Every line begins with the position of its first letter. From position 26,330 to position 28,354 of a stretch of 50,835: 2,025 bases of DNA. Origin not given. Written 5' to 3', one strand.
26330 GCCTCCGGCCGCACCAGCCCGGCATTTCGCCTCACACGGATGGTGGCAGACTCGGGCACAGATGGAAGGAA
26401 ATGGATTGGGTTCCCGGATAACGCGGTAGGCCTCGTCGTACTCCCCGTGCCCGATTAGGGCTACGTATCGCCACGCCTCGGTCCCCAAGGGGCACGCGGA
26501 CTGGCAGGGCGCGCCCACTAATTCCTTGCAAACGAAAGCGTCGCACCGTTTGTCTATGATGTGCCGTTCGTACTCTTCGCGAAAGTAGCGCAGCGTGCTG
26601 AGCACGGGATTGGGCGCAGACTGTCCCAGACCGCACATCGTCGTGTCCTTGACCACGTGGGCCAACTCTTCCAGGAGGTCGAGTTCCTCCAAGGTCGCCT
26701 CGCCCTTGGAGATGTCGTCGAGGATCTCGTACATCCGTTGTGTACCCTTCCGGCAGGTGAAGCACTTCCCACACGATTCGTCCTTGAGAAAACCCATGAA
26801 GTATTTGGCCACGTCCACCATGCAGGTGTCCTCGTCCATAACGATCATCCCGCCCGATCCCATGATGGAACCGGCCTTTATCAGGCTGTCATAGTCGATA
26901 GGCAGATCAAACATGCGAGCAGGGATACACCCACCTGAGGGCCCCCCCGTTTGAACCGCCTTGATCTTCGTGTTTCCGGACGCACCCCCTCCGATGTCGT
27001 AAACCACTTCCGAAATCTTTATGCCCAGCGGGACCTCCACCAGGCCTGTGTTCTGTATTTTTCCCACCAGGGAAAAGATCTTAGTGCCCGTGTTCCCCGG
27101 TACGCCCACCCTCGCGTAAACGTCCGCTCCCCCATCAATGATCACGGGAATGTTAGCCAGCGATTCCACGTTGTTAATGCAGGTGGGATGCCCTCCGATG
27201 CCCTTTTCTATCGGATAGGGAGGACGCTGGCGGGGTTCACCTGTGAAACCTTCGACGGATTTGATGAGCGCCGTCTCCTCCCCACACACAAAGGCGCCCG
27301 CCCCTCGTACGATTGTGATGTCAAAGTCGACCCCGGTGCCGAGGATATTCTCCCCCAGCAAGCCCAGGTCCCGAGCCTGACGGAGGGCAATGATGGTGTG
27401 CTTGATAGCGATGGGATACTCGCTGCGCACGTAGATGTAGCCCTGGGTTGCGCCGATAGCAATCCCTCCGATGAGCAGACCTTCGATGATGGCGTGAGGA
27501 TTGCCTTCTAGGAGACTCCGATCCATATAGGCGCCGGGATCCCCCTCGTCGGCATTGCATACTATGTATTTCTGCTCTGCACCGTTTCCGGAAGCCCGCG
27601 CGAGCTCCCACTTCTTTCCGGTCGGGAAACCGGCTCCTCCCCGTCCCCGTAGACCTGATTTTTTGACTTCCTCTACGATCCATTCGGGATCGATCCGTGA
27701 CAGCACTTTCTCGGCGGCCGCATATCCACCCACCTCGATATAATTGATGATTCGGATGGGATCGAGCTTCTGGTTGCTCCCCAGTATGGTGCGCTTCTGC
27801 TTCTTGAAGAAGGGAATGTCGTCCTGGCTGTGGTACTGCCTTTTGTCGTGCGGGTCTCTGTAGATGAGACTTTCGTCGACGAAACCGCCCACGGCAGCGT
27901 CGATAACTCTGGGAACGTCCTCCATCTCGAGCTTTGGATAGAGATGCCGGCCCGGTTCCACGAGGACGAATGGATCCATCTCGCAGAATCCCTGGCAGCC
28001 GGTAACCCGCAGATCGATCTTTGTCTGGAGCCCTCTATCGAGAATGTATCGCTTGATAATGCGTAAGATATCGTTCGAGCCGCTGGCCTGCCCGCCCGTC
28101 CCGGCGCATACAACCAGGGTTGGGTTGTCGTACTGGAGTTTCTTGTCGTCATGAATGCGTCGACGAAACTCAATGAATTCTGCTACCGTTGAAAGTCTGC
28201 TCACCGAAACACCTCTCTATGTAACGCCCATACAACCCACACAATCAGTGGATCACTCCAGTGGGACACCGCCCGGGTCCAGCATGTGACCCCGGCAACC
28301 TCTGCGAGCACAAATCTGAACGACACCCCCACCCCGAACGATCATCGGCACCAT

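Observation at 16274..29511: Sigma-54-type eight-gene operon joining a NuoE / NuoF-GltD / Fe-S flavin module, a lone GltB FMN subunit, two PPDK_N paralogues and GdhA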

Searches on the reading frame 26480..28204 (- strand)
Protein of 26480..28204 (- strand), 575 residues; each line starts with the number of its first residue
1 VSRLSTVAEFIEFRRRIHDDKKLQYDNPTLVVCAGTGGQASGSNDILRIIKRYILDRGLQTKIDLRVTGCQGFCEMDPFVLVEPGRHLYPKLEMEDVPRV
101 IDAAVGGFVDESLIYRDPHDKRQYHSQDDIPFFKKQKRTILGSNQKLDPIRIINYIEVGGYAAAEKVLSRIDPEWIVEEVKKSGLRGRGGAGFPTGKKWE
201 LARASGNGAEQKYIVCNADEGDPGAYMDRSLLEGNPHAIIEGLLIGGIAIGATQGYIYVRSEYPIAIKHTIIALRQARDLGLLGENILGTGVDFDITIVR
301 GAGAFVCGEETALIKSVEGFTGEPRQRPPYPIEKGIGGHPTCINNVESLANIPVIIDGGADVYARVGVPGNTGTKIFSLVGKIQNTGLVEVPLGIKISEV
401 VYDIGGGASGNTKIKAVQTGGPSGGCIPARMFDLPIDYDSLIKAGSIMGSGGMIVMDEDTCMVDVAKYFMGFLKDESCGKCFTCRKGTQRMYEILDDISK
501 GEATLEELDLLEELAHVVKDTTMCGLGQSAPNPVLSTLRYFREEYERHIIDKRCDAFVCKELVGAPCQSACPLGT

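Call 66: search_solved_structures(query=window:26480-28204:-, max_evalue=1e-150, show_alignments=4)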
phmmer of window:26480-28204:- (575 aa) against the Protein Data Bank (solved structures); distinct sequences matched with E-value up to 1e-150: 9.
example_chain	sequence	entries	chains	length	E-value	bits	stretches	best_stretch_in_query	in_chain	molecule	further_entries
7t2r_B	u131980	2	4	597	1.4e-196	658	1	30-563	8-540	NiFe hydrogenase subunit B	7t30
7q4v_B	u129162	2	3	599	2.6e-187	627.4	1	25-564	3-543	Iron hydrogenase HydB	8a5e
9mqx_B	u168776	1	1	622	1.1e-183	615.4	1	12-567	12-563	NADH:ubiquinone oxidoreductase, NADH-binding (51 kD) subunit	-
9n5u_B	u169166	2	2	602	9.1e-183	612.4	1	33-563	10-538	NfnB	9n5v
8a6t_B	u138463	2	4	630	2.1e-181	607.9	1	2-564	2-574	Electron bifurcating hydrogenase subunit HydB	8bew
9bov_B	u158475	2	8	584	1.1e-177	595.6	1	33-563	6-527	NADH dehydrogenase (Quinone)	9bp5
8oh5_B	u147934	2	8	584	7.6e-168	563.1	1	34-563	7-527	NAD-reducing hydrogenase subunit HoxF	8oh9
7q4w_B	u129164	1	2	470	4.4e-164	550.7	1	153-564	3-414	Iron hydrogenase HydB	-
7p5h_B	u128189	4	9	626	2.4e-159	535.1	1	7-560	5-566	Fe-hydrogenase, subunit beta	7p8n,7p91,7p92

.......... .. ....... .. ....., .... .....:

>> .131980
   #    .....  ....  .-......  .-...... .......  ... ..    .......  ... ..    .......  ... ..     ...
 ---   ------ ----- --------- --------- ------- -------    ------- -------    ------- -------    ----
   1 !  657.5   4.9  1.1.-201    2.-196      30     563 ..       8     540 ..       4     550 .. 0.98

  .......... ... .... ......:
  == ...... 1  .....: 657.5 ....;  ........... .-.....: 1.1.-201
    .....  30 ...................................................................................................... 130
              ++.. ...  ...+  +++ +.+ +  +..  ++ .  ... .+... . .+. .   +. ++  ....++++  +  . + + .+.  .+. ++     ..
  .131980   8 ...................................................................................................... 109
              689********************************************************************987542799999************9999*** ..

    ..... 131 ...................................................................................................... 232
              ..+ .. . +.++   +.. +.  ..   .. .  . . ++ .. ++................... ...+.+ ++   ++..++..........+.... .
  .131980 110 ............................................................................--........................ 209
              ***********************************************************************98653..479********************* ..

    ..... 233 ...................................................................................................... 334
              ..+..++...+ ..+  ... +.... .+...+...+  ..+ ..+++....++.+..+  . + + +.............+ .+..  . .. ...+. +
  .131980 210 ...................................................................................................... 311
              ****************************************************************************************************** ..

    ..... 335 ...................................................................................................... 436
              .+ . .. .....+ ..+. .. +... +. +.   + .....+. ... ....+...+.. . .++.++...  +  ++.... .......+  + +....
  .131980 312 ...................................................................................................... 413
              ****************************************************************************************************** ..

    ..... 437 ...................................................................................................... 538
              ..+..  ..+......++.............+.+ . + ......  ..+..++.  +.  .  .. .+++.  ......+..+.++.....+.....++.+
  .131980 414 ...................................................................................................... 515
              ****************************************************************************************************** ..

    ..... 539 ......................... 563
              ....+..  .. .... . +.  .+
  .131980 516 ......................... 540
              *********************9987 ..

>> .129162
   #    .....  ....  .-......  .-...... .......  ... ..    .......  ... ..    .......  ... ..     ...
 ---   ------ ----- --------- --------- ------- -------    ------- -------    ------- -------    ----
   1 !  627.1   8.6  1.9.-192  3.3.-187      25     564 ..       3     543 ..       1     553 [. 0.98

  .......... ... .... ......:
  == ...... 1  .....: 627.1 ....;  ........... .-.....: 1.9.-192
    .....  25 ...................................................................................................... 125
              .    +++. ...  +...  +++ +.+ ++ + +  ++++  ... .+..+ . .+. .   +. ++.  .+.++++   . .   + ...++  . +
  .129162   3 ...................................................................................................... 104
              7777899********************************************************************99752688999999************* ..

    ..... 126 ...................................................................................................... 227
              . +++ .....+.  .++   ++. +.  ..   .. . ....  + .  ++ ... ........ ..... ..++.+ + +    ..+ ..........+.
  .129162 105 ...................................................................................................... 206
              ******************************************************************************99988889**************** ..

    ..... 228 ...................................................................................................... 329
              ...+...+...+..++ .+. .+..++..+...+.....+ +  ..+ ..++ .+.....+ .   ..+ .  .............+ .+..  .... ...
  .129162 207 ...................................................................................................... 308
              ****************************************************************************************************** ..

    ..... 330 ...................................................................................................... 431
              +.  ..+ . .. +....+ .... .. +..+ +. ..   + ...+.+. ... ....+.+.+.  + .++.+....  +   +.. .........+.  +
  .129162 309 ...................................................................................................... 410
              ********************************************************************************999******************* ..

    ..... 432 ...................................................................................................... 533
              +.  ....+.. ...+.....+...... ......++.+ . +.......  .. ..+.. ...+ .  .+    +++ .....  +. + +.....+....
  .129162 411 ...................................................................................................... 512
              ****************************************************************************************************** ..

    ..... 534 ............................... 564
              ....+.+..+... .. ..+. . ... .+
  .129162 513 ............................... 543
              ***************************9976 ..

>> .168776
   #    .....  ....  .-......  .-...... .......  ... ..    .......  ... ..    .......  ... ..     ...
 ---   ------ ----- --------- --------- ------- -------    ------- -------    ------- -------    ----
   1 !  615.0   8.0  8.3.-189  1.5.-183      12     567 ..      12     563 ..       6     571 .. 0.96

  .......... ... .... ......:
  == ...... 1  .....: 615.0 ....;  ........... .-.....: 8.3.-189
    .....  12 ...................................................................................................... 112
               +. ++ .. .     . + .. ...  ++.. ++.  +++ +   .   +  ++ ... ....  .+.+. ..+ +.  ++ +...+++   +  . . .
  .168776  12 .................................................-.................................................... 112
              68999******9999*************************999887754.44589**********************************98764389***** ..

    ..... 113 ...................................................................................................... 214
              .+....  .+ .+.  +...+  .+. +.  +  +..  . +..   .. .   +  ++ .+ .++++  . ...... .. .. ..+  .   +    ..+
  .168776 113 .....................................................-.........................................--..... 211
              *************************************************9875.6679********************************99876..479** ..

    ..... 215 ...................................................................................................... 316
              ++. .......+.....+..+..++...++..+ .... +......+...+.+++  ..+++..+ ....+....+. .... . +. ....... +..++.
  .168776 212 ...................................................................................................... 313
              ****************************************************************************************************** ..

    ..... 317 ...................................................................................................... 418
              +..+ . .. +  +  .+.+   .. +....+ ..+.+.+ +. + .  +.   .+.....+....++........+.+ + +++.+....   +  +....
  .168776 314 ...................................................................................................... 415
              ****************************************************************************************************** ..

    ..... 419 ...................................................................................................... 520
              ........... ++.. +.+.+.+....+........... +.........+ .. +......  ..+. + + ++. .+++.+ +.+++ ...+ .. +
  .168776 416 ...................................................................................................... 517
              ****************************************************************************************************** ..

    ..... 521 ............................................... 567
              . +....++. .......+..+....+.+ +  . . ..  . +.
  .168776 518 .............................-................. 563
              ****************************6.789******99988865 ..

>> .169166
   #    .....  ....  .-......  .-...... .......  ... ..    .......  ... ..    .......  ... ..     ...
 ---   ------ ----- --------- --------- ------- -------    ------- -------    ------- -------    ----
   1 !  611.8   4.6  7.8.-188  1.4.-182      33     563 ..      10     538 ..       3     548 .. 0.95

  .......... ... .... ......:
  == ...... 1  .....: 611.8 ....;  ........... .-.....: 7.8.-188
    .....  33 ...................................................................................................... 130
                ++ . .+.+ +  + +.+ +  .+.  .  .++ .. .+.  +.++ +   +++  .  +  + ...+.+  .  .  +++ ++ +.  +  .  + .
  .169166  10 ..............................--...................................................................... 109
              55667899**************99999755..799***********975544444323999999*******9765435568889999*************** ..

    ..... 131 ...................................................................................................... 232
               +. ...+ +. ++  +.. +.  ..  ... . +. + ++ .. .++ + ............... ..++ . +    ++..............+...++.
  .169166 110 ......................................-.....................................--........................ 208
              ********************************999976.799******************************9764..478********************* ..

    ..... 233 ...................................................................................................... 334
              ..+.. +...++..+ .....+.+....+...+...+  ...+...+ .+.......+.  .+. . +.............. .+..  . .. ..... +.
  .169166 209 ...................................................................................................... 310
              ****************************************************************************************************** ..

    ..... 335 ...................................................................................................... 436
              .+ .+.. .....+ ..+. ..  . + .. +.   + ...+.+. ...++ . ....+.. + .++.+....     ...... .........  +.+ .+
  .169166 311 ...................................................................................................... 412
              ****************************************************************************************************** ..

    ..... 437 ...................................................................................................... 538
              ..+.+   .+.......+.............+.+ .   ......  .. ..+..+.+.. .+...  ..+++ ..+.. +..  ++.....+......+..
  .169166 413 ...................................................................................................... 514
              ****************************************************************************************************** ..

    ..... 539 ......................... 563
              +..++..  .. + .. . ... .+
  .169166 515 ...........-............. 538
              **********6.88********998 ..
